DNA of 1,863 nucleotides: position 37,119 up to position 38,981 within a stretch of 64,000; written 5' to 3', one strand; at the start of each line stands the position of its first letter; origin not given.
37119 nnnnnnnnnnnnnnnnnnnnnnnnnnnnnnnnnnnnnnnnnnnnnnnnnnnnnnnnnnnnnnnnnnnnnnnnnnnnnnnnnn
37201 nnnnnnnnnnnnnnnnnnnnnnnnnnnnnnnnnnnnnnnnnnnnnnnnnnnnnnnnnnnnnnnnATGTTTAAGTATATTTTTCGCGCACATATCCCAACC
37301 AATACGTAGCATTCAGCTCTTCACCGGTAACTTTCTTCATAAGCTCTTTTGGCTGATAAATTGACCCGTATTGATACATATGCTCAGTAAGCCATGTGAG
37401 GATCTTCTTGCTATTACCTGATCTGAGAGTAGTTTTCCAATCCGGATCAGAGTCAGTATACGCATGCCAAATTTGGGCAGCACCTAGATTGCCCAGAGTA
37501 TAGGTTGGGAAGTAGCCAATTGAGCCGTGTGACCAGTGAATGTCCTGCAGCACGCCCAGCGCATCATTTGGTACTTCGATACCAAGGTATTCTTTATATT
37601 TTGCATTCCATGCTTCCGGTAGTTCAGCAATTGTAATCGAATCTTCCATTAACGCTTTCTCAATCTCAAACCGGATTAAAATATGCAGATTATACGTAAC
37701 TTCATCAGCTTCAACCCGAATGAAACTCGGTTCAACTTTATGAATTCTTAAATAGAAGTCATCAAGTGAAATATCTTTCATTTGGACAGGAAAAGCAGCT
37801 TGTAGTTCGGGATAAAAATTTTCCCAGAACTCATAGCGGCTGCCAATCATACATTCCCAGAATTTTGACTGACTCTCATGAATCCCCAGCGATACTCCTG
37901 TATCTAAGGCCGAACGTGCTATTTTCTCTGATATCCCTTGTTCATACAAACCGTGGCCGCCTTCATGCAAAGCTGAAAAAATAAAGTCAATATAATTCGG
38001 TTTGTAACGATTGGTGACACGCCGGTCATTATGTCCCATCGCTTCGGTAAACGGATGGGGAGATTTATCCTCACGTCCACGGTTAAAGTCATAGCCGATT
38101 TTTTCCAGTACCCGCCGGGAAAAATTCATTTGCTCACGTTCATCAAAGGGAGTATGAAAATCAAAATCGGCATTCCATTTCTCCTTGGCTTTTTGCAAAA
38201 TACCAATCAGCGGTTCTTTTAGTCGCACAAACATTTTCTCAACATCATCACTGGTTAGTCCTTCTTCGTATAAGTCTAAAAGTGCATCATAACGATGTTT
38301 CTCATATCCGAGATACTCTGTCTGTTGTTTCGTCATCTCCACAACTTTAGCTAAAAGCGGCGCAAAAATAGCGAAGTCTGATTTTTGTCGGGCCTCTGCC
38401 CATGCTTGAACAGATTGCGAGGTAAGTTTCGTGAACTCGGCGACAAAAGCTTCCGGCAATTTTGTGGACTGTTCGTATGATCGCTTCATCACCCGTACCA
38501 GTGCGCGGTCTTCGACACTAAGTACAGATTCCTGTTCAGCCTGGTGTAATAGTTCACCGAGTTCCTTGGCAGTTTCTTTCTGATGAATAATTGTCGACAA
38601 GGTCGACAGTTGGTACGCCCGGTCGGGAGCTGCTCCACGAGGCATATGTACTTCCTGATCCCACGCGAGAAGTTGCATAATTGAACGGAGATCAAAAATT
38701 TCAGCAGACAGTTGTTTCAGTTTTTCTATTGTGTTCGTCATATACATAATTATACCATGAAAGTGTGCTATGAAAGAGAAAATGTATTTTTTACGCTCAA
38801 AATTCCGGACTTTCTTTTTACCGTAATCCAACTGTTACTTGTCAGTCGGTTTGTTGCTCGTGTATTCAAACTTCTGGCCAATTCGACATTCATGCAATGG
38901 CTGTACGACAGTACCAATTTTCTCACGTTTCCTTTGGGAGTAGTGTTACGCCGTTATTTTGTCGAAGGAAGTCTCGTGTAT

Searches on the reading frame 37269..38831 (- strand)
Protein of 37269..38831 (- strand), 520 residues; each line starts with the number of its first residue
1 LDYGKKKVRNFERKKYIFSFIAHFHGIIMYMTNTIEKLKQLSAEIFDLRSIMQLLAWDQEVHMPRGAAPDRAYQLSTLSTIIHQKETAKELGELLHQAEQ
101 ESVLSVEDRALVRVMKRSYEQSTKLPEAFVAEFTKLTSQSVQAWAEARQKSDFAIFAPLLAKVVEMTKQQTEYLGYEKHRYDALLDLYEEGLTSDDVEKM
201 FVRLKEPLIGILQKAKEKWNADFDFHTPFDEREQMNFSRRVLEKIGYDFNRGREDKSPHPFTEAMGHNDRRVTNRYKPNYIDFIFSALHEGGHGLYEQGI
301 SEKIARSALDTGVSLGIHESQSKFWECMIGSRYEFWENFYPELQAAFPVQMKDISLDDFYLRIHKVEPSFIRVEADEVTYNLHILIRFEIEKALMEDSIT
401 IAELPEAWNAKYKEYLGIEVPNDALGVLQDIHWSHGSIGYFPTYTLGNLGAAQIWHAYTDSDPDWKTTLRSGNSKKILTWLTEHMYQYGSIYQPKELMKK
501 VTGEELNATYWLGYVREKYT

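Call 3: search_protein_families(library=pfam, proteins=[window:37269-38831:-], max_evalue=0.1)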
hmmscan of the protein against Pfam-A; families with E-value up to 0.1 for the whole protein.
window:37269-38831:- (520 aa): 2 families
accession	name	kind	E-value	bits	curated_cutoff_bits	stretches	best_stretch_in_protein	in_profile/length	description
PF02074.21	Peptidase_M32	-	3e-180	600.5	25.1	1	38-519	2-489/489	Carboxypeptidase Taq (M32) metallopeptidase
PF02024.20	Leptin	-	0.026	14.7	25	0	22-73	58-107/145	Leptin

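Call 34: find_related_loci(query=window:37269-38744:-, collection=genome_contigs, flank=10000)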
Query window:37269-38744:- (491 aa) in genome_contigs; peptide patterns used: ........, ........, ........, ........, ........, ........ (x = any residue, [..] = any of these).
519 stretches matched a pattern; 505 encode a relative of the query (tblastn E <= 1e-3); the best 80 are kept; 80 distinct loci.
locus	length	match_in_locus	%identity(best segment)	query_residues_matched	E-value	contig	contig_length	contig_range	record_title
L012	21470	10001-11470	80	2-490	0e+0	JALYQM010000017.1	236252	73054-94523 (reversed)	MAG: bacterium isolate MDV bin63 SD1454-56_k127_200903, whole genome shotgun sequence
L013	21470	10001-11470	77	2-490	0e+0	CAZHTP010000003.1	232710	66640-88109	MAG TPA_asm: uncultured Gammaproteobacteria bacterium isolate SRP192515_co2_50 genome assembly, contig: NODE_21_length_2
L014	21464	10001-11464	64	4-490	0e+0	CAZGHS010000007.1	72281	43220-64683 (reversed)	MAG TPA_asm: uncultured Gammaproteobacteria bacterium isolate SRP286056_co1_760 genome assembly, contig: NODE_307_length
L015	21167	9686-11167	44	7-491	2e-142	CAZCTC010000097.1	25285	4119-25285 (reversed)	MAG TPA_asm: uncultured Anaerolineales bacterium isolate binchicken_co20_433 genome assembly, contig: NODE_4025_length_2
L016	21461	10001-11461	45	1-490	2e-141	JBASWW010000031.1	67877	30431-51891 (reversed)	MAG: Fimbriimonadaceae bacterium isolate MFD03231_ilm_asm_bin11 k127_78134, whole genome shotgun sequence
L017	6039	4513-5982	45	2-490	1e-140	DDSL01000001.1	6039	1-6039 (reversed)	MAG TPA_asm: Chthonomonas sp. UBA2391 UBA2391_contig_51921, whole genome shotgun sequence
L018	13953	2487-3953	44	4-491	3e-140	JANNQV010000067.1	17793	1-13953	MAG: Armatimonadota bacterium isolate SOY_31_metabat_409 SOY_31_k141_814599, whole genome shotgun sequence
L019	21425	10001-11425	45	18-490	1e-139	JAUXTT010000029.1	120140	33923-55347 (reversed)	MAG: Bacteroidota bacterium isolate C13_metabat.bin.23 C13_k141_82032, whole genome shotgun sequence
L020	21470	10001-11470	46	3-490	2e-139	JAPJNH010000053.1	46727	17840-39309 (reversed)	MAG: Chitinophagales bacterium isolate MAG22 k99_658230, whole genome shotgun sequence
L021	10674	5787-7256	44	2-490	1e-138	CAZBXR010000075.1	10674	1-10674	MAG TPA_asm: uncultured Chthonomonas sp. isolate SRP199154_co2_220 genome assembly, contig: NODE_4302_length_10674_cov_2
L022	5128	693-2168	44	2-490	2e-139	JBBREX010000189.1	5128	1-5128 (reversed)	MAG: Fimbriimonadales bacterium isolate Co_metawrap_2535 Cmw_2535_k141_7536561_length_5128_cov_7.0000, whole genome shot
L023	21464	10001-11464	45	2-490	1e-137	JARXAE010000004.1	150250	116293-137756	MAG: Fimbriimonas sp. isolate D15.bin.35 k141_335919, whole genome shotgun sequence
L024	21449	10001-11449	44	15-491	3e-136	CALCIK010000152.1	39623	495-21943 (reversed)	MAG TPA_asm: uncultured Bacteroidetes bacterium isolate SRR5576005_bin.119_CONCOCT_v1.1_MAG genome assembly, contig: ERZ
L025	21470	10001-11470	45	7-491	3e-136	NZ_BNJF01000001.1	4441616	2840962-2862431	Ktedonospora formicarum strain SOSP1-1 sequence01, whole genome shotgun sequence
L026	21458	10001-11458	43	3-490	1e-135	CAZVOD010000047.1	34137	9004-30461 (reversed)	MAG TPA_asm: uncultured Saprospiraceae bacterium isolate SRP141376_co5_36 genome assembly, contig: NODE_2898_length_3413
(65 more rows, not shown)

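Call 38: search_protein_families(library=pfam, proteins=[L012:14409-16586:+, L012:16583-18175:+, L012:18148-19374:+, L012:11581-12180:+, L012:12185-14227:-, L012:19376-20113:-], max_evalue=0.01)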
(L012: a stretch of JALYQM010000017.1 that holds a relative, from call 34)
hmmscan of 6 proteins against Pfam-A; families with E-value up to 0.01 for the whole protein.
L012:14409-16586:+ (725 aa): 5 families
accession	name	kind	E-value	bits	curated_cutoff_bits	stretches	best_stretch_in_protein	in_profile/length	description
PF00535.33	Glycos_transf_2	-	1.6e-37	129.4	23.3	2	3-158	1-159/168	Glycosyl transferase family 2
PF13641.12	Glyco_tranf_2_3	-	2.6e-32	113.1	27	2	345-571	3-230/230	Glycosyltransferase like family 2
PF13632.12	Glyco_trans_2_3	-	4.7e-18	66.2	27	1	429-625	1-168/198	Glycosyl transferase family group 2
PF13506.12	Glyco_transf_21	-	1.7e-09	37.8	21.7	1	404-569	6-173/174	Glycosyl transferase family 21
PF10111.15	Glyco_tranf_2_2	-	1.8e-06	28.1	27.3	0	413-562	68-226/276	Glycosyltransferase like family 2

L012:16583-18175:+ (530 aa): 2 families
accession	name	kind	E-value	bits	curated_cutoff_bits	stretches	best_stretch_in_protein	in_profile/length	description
PF13231.12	PMT_2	-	8.6e-08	33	26.1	1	94-235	25-160/160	Dolichyl-phosphate-mannose-protein mannosyltransferase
PF21269.3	TreT_GT1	-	0.0068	16.5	27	0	12-58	6-51/144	Trehalose synthase, N-terminal domain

L012:18148-19374:+ (408 aa): 3 families
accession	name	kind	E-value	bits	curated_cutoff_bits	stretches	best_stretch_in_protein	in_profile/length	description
PF13620.12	CarboxypepD_reg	-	4.9e-07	30.4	32.3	1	333-392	2-65/82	Carboxypeptidase regulatory-like domain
PF13715.12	CarbopepD_reg_2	-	1.1e-06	29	32.2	1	344-406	13-75/88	CarboxypepD_reg-like domain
PF15976.11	CooC_C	-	0.0026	18.2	29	1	328-383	14-66/93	CS1-pili formation C-terminal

L012:11581-12180:+ (199 aa): 0 families

L012:12185-14227:- (680 aa): 1 family
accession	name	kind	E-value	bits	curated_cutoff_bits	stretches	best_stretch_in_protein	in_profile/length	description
PF00005.33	ABC_tran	-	6.5e-07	30.5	25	1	401-625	3-136/137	ABC transporter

L012:19376-20113:- (245 aa): 1 family
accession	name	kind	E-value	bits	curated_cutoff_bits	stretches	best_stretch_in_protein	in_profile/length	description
PF00561.26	Abhydrolase_1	-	0.00067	19.8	25.8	1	122-167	70-111/245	alpha/beta hydrolase fold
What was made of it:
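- The slot in L012 carries glycosyltransferase and envelope-type genes, not defence genes (call 38). The L012 slot holds GT2, PMT_2-like and CarboxypepD_reg proteins (call 38).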

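Call 79: search_protein_families(library=pfam, proteins=[L012:11581-12180:+], max_evalue=1)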
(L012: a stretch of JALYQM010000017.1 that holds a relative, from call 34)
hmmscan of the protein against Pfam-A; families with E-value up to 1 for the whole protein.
L012:11581-12180:+ (199 aa): 0 families
